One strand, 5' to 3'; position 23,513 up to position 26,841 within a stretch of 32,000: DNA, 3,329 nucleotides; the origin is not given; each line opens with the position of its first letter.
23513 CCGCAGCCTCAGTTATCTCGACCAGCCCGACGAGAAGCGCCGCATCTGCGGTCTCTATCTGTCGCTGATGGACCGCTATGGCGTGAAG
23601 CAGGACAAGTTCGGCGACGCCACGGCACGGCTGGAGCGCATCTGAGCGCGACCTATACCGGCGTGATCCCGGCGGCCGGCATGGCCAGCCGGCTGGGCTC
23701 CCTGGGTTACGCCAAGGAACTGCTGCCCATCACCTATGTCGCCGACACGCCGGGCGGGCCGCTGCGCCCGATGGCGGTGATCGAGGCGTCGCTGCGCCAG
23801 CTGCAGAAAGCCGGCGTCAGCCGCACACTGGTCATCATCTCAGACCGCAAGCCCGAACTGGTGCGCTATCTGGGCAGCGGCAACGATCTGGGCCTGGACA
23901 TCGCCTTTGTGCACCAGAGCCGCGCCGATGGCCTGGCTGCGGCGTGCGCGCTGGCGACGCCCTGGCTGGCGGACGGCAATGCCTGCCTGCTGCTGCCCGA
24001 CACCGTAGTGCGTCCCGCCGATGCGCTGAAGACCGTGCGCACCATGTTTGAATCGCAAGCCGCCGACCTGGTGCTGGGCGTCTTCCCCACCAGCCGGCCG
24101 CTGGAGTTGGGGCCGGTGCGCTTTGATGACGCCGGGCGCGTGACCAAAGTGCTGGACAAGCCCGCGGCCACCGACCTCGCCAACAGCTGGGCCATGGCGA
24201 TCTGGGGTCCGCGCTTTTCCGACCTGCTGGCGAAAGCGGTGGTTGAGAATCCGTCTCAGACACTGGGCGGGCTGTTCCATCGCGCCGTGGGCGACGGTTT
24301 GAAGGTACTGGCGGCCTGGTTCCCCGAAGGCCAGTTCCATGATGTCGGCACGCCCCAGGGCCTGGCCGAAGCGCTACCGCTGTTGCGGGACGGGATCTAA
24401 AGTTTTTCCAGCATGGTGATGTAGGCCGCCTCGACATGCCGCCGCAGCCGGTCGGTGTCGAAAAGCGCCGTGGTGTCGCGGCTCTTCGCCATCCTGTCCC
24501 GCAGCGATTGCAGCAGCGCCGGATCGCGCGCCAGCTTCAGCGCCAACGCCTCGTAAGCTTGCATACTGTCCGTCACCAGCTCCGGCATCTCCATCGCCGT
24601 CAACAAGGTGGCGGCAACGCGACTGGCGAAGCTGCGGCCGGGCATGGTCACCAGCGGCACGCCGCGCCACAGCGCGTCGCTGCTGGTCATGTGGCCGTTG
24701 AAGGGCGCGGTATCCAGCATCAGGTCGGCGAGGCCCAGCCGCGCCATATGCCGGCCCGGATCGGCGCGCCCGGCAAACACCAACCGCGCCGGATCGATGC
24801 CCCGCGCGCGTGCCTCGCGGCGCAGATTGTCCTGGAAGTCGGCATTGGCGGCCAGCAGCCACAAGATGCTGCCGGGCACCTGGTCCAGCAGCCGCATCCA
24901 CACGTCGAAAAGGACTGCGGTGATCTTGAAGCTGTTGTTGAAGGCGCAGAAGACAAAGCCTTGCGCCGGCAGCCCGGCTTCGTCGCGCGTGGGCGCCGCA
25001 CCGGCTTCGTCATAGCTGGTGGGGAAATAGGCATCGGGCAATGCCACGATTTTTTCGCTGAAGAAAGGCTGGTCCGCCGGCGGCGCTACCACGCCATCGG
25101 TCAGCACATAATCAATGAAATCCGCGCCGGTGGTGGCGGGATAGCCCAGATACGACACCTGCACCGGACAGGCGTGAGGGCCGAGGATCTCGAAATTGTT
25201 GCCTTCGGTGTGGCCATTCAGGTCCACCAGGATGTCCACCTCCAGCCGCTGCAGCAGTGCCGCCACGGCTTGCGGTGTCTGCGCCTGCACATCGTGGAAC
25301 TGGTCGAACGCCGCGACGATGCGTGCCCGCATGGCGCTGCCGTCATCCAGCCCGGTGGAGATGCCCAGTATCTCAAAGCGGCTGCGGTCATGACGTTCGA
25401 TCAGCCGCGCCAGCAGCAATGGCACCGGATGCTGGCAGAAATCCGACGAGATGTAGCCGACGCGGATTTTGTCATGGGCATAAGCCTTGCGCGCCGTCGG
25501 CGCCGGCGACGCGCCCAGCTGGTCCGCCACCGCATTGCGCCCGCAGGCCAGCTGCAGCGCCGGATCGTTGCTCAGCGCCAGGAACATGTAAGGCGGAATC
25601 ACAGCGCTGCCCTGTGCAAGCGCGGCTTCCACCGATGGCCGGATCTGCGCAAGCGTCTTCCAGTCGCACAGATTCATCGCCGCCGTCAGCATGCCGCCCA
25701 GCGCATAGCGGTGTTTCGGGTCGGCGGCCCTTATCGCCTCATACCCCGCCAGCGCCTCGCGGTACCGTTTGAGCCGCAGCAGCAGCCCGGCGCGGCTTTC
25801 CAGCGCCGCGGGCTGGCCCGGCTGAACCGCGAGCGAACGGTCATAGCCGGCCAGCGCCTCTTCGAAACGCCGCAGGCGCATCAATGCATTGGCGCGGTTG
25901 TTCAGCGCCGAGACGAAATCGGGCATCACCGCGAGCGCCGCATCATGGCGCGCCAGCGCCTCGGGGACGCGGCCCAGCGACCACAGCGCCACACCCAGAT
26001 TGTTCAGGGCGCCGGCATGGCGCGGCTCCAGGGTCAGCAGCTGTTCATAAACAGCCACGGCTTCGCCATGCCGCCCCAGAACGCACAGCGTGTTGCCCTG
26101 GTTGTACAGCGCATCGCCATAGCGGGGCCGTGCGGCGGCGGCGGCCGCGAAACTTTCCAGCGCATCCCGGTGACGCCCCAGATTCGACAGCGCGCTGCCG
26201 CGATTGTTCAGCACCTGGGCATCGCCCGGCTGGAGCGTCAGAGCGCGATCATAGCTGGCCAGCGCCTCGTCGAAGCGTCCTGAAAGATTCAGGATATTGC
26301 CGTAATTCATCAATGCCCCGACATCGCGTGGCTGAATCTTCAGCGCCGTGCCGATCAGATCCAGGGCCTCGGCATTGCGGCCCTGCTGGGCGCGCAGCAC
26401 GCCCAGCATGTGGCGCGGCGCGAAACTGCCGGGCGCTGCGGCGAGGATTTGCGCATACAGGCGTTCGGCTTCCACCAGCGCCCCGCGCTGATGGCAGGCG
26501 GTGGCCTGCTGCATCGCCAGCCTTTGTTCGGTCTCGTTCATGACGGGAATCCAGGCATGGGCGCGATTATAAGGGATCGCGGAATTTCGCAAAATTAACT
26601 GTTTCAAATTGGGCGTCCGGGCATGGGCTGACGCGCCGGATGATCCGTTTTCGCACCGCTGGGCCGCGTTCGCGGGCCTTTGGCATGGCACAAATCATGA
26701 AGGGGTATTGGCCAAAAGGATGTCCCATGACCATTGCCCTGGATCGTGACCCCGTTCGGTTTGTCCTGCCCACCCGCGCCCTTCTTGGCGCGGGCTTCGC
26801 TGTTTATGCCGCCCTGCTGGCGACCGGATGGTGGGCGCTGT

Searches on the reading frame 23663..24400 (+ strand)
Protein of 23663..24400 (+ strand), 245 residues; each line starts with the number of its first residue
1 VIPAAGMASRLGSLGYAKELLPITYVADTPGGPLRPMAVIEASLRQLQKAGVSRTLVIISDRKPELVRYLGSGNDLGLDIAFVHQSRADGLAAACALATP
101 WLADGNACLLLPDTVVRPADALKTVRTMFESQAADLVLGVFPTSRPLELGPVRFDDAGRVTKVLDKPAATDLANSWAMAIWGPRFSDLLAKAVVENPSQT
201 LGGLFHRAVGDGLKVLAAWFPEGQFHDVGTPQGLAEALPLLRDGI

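Call 41: search_protein_families(library=pfam, proteins=[window:23663-24400:+], max_evalue=0.001)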
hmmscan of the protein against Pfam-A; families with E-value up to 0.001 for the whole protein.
window:23663-24400:+ (245 aa): 2 families
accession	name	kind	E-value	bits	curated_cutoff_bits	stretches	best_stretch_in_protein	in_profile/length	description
PF00483.29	NTP_transferase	-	3.2e-19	69.9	21.2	1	15-239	8-240/245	Nucleotidyl transferase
PF12804.13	NTP_transf_3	-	1.1e-05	26.1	27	1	2-145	3-127/160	MobA-like NTP transferase domain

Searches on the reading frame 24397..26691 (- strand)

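Call 41: search_protein_families(library=pfam, proteins=[window:24397-26691:-], max_evalue=0.001)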
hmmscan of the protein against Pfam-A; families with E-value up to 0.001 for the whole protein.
window:24397-26691:- (764 aa): 18 families
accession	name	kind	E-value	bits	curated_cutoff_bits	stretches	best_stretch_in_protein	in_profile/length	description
PF13844.12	Glyco_transf_41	-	1.5e-81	274.8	25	2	568-748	358-538/543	Glycosyl transferase family 41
PF07719.23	TPR_2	-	6e-33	110.7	27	3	193-225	2-34/34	Tetratricopeptide repeat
PF00515.34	TPR_1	-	4.2e-32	109.1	27.8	2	261-291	2-32/34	Tetratricopeptide repeat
PF13432.12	TPR_16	-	5.2e-29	100.8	32.7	4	95-158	2-65/65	Tetratricopeptide repeat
PF13431.12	TPR_17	-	6e-27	92.1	24.4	1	147-179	2-34/34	Tetratricopeptide repeat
PF13414.12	TPR_11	-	3.9e-24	84.5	26.8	2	131-172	1-42/42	TPR repeat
PF13424.12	TPR_12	-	3.7e-22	78.7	30.1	2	126-188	5-75/77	Tetratricopeptide repeat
PF14559.12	TPR_19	-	6.2e-21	74.9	25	4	206-258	5-57/68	Tetratricopeptide repeat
PF13181.12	TPR_8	-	3e-20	71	25.7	0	126-156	3-33/34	Tetratricopeptide repeat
PF13371.12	TPR_9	-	2e-17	63.4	35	3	138-194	9-65/73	Tetratricopeptide repeat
PF13176.12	TPR_7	-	7.2e-17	60.4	27.9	0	126-158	1-35/36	Tetratricopeptide repeat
PF13428.12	TPR_14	-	1.6e-16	59.5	23.5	1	126-164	3-41/44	Tetratricopeptide repeat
PF13374.12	TPR_10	-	1.9e-09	37.6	27.5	1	226-255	2-31/42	Tetratricopeptide repeat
PF12895.13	ANAPC3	-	2.2e-07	31.5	27.2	0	174-247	5-77/82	Anaphase-promoting complex, cyclosome, subunit 3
PF23914.1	TPR_CcmH_CycH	-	6.4e-07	29.8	42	0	115-163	41-89/158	Cytochrome c-type biogenesis protein H TPR domain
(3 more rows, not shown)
